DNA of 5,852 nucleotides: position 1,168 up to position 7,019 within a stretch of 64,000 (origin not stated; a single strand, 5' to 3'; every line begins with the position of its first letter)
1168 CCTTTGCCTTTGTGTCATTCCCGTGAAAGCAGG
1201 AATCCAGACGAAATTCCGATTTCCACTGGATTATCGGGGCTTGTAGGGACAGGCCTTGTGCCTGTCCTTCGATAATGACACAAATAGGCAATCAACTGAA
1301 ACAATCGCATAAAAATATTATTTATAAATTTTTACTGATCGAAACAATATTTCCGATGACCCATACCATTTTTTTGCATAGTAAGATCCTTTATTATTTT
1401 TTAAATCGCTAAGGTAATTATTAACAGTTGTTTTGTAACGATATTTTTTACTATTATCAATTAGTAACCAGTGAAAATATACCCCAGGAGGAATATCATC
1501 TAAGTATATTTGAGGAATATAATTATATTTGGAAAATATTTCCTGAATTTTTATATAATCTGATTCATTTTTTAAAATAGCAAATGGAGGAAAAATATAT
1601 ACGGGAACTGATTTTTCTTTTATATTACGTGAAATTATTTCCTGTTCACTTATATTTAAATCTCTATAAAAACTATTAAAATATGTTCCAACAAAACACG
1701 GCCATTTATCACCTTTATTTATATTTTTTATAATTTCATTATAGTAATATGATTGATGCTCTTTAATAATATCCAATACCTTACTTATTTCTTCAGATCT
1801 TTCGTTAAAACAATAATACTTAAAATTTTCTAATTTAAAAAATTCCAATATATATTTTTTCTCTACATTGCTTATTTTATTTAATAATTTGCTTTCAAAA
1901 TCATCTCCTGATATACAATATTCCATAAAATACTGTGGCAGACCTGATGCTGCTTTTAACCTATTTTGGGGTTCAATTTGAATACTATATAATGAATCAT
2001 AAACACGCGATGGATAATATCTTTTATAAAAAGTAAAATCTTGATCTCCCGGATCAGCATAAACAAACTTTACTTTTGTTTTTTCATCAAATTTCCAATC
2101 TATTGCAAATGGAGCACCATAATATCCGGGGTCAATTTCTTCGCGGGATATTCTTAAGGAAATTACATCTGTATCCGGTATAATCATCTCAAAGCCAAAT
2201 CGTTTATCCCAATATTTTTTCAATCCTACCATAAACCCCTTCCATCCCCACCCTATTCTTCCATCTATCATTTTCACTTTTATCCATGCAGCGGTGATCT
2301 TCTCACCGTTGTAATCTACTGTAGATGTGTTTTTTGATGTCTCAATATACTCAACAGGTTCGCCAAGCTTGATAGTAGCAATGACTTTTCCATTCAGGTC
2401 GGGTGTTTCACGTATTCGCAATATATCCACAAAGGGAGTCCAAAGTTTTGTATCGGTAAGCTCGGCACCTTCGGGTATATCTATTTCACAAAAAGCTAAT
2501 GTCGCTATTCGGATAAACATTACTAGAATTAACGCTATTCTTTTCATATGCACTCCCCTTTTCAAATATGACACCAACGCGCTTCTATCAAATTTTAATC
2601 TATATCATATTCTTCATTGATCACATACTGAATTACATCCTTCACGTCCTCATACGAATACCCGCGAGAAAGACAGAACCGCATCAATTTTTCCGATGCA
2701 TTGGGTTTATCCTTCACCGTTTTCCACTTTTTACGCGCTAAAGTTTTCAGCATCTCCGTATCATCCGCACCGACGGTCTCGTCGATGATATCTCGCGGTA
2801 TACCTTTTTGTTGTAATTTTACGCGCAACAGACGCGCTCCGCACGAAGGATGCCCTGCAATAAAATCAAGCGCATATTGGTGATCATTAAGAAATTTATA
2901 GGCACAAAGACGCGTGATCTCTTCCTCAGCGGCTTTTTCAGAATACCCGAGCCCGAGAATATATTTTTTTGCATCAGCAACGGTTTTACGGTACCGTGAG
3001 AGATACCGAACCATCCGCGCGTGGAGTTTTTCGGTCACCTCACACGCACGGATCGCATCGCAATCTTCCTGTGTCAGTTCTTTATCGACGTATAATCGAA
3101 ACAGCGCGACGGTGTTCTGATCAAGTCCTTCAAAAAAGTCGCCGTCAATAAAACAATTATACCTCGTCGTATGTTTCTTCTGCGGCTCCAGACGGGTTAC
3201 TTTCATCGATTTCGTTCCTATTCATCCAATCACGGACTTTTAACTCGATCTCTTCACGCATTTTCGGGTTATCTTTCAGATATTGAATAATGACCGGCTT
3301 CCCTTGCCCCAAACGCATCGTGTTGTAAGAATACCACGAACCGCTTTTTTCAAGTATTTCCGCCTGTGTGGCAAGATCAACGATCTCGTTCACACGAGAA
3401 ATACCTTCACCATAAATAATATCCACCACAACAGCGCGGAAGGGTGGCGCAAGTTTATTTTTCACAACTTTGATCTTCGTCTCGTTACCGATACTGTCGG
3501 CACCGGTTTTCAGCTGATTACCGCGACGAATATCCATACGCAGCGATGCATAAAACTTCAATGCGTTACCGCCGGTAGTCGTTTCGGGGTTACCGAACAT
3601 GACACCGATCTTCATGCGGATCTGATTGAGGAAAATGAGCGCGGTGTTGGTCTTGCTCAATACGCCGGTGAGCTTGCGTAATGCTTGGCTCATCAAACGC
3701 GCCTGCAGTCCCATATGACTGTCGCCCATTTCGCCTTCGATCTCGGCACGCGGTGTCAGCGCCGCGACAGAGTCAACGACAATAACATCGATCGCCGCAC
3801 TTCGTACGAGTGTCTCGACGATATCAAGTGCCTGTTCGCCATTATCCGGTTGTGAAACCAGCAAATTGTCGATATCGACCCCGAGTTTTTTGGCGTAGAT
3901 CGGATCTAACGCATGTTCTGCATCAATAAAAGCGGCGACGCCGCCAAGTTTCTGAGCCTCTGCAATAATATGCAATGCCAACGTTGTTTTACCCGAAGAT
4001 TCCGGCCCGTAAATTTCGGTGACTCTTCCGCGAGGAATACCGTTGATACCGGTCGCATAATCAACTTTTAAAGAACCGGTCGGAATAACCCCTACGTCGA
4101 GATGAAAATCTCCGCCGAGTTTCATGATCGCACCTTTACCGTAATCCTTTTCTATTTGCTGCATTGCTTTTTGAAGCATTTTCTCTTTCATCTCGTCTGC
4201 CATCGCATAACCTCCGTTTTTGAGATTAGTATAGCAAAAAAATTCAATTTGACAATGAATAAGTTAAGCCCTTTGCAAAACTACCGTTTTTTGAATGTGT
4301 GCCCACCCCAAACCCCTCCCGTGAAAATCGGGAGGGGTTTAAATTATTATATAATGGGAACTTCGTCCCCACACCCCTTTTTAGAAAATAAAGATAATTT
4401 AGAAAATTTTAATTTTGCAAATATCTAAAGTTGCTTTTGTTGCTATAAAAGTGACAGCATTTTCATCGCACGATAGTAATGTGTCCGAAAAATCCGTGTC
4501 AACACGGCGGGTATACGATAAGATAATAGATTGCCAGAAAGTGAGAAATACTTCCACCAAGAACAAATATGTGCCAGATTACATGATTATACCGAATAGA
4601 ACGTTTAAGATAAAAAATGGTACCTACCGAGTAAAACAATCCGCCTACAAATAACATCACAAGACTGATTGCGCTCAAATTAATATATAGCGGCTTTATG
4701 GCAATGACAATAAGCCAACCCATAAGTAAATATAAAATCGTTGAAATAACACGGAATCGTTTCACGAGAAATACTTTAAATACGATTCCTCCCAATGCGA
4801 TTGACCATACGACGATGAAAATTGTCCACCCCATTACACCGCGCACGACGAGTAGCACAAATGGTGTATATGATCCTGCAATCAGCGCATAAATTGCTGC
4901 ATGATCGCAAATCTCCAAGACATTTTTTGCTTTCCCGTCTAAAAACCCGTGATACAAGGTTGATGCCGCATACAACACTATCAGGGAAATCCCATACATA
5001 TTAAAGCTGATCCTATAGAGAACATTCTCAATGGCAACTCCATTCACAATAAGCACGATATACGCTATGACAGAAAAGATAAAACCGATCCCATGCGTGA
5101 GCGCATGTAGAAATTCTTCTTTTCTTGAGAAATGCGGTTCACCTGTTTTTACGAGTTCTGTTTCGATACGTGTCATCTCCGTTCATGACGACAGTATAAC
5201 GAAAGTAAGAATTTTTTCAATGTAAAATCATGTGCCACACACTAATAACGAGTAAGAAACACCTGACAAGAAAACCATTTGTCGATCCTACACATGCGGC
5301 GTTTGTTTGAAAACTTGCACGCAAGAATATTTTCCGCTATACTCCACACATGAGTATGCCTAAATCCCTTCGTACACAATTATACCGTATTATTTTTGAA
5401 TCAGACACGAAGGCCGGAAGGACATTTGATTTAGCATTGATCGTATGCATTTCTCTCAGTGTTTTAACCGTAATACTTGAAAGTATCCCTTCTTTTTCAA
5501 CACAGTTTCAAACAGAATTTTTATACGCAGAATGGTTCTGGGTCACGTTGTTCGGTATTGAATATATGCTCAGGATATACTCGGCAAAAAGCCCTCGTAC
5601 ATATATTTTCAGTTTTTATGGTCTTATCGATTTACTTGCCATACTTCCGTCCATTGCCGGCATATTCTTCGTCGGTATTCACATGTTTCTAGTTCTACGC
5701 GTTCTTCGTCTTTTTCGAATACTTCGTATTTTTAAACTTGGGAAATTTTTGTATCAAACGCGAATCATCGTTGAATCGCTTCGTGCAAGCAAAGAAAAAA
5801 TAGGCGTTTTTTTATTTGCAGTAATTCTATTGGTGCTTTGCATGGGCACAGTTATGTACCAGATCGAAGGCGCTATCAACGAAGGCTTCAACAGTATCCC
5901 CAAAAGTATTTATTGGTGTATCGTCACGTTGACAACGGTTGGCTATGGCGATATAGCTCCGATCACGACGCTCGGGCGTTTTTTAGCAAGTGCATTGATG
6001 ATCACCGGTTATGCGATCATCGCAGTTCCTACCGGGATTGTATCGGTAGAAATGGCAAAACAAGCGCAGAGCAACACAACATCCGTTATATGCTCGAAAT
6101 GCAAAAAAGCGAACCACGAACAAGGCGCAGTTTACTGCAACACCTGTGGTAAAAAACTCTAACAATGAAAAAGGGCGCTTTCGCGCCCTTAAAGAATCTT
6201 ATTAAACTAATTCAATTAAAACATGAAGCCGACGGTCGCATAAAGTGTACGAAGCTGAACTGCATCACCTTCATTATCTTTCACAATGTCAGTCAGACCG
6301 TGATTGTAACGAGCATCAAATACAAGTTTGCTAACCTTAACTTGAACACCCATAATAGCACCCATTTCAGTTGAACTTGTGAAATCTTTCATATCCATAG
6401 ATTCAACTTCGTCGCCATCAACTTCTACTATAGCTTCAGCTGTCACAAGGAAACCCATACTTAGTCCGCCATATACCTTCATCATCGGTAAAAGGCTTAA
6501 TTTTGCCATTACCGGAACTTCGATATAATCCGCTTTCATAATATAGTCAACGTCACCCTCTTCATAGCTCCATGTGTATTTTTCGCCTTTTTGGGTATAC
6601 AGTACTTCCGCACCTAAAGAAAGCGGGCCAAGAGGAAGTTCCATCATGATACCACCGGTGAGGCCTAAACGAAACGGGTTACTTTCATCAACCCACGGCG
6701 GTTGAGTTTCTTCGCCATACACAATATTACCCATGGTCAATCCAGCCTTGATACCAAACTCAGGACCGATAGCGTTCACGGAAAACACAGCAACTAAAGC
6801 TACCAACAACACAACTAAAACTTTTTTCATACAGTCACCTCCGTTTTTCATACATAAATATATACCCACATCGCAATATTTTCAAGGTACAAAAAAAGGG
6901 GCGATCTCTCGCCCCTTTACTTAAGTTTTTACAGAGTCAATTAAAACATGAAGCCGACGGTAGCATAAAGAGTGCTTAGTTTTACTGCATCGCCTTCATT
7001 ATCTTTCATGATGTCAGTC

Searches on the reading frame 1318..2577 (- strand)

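Call 43: search_protein_families(library=pfam, proteins=[window:1318-2577:-], max_evalue=0.0001)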
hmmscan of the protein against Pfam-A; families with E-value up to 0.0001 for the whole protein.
window:1318-2577:- (419 aa): 1 family
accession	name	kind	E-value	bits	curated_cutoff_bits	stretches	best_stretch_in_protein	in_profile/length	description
PF08239.17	SH3_3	-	4.1e-09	36.9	27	1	53-115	3-52/54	Bacterial SH3 domain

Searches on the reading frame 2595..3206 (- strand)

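Call 43: search_protein_families(library=pfam, proteins=[window:2595-3206:-], max_evalue=0.0001)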
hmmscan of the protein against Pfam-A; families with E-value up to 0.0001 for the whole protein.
window:2595-3206:- (203 aa): 3 families
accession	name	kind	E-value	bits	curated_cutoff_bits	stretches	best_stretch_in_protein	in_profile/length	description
PF21981.2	RecX_HTH3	-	3.9e-12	46.6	26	1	148-192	2-48/48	RecX, third three-helix domain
PF21982.2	RecX_HTH1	-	5.5e-06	26.7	26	0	127-145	19-37/40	RecX, first three-helix domain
PF02631.22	RecX_HTH2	-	5e-05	23.9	26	0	107-144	1-41/42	RecX, second three-helix domain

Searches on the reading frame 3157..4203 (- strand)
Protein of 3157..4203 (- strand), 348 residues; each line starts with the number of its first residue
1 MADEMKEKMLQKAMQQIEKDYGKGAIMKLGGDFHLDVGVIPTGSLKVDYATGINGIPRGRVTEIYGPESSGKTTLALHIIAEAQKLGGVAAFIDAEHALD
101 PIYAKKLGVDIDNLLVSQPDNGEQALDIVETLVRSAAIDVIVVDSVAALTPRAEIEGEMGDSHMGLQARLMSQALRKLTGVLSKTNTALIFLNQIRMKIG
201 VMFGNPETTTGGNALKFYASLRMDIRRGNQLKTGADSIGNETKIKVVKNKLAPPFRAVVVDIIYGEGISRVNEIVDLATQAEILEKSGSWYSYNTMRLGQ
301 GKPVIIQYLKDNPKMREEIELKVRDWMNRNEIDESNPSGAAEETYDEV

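Call 43: search_protein_families(library=pfam, proteins=[window:3157-4203:-], max_evalue=0.0001)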
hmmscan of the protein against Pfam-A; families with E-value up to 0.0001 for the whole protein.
window:3157-4203:- (348 aa): 5 families
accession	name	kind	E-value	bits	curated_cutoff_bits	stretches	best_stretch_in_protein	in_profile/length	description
PF00154.27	RecA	-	8.1e-139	461.9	27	1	8-269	1-262/262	recA bacterial DNA recombination protein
PF21096.2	RecA_C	-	1.1e-21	77.2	27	1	272-325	1-54/57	RecA C-terminal domain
PF08423.17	Rad51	-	4.8e-09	36.3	22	1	39-229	7-213/244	Rad51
PF06745.19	ATPase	-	2.3e-07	30.9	26.6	1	42-115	3-78/231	KaiC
PF13479.12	AAA_24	-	2.2e-05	24.8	27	1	64-150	7-77/195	AAA domain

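Call 51: find_encoding_contigs(protein=window:3157-4203:-, flank=10000, max_places=3)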
Protein window:3157-4203:- (348 aa): 4 contigs read that carry it; 3 places shown.
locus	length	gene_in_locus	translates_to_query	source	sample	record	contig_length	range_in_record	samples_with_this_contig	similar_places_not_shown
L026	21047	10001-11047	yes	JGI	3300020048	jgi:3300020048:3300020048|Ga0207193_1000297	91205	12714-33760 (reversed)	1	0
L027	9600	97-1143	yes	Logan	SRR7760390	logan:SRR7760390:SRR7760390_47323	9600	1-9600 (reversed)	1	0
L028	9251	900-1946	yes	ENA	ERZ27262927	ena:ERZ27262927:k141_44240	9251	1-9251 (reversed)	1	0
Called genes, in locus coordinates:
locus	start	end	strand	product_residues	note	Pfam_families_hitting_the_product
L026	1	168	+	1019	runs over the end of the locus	PF00873:ACR_tran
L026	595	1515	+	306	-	PF13379:NMT1_2, PF09084:NMT1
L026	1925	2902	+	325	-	PF07670:Gate (weak)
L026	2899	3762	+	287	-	PF00753:Lactamase_B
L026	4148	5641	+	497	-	-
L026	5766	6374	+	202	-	PF13505:OMP_b-brl, PF13568:OMP_b-brl_2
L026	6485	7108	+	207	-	PF13505:OMP_b-brl, PF13568:OMP_b-brl_2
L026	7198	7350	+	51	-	-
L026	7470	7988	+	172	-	PF13568:OMP_b-brl_2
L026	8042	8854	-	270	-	PF00520:Ion_trans, PF07885:Ion_trans_2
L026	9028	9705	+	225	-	PF03006:HlyIII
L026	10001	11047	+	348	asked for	PF00154:RecA_N, PF06745:ATPase (faint), PF08423:Rad51, PF27531:MT3502_N (weak), PF21096:RecA_C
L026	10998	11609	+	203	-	PF27462:RecX_N, PF21982:RecX_HTH1 (faint), PF21981:RecX_HTH3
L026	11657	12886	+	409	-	PF08239:SH3_3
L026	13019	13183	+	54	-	-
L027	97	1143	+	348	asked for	PF00154:RecA_N, PF06745:ATPase (faint), PF08423:Rad51, PF27531:MT3502_N (weak), PF21096:RecA_C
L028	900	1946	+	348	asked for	PF00154:RecA_N, PF06745:ATPase (faint), PF08423:Rad51, PF27531:MT3502_N (weak), PF21096:RecA_C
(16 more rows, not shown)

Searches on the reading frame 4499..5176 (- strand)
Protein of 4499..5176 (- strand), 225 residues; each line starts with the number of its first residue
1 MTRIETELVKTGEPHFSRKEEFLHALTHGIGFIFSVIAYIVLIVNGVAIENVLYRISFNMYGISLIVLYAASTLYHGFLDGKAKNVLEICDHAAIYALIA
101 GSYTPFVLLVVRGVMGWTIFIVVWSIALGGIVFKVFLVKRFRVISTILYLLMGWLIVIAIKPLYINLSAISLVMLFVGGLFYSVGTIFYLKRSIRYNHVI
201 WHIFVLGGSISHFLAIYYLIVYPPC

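Call 43: search_protein_families(library=pfam, proteins=[window:4499-5176:-], max_evalue=0.0001)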
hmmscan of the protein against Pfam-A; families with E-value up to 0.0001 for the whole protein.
window:4499-5176:- (225 aa): 1 family
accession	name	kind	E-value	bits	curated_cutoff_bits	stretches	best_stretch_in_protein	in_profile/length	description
PF03006.26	HlyIII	-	8.9e-38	130.6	26.2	1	16-213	1-224/224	Haemolysin-III related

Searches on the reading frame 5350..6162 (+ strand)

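Call 43: search_protein_families(library=pfam, proteins=[window:5350-6162:+], max_evalue=0.0001)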
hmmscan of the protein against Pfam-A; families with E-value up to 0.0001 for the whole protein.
window:5350-6162:+ (270 aa): 3 families
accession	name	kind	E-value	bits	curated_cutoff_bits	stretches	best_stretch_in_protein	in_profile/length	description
PF00520.37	Ion_trans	-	1.1e-33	116.9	25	1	24-240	2-238/241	Ion transport protein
PF07885.22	Ion_trans_2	-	3.2e-17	62.6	22.5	1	158-232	2-74/79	Ion channel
PF08016.18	PKD_channel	-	6.2e-05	23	22.4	0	111-217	95-199/225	Polycystin cation channel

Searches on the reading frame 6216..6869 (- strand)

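Call 43: search_protein_families(library=pfam, proteins=[window:6216-6869:-], max_evalue=0.0001)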
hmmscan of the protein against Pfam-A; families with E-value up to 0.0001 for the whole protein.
window:6216-6869:- (217 aa): 1 family
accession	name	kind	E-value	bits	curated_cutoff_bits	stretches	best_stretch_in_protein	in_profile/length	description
PF13568.12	OMP_b-brl_2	-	3.8e-16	60.1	27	1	37-195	10-173/175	Outer membrane protein beta-barrel domain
